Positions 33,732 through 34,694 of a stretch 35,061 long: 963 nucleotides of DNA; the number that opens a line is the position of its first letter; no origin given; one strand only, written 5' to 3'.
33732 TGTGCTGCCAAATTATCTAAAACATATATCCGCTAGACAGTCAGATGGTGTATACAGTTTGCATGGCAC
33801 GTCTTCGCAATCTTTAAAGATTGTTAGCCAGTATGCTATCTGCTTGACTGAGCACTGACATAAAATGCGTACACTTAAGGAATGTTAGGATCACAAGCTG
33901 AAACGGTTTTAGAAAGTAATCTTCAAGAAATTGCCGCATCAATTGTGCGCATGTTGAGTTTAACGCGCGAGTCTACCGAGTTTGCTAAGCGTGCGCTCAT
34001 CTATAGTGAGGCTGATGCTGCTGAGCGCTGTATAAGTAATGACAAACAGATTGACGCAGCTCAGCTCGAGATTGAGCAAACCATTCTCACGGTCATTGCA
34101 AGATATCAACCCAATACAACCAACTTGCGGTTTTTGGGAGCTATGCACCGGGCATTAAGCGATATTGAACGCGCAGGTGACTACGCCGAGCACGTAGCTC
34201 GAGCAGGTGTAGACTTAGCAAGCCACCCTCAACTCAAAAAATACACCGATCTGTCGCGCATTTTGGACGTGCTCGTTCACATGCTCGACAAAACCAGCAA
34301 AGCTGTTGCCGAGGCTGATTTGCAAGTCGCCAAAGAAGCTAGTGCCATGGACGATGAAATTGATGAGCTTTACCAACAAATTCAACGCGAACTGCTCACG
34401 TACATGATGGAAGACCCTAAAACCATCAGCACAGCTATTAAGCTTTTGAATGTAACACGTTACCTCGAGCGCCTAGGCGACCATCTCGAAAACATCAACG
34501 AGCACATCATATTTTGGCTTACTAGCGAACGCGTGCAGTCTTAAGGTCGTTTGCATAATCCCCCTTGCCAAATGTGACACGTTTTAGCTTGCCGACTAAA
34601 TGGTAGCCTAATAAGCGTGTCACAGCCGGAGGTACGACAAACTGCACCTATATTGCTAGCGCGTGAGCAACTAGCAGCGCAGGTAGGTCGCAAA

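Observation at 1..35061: Extreme over-representation of the palindrome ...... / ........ (a HIP1-like highly iterated palindrome with a different word)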

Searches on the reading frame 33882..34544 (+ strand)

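Call 8: search_protein_families(library=pfam, proteins=[window:33882-34544:+])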
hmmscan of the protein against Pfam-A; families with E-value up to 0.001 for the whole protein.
window:33882-34544:+ (220 aa): 1 family
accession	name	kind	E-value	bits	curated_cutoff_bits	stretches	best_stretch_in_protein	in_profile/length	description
PF01895.24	PhoU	-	6.7e-34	116.6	23.5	2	125-207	2-87/89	PhoU domain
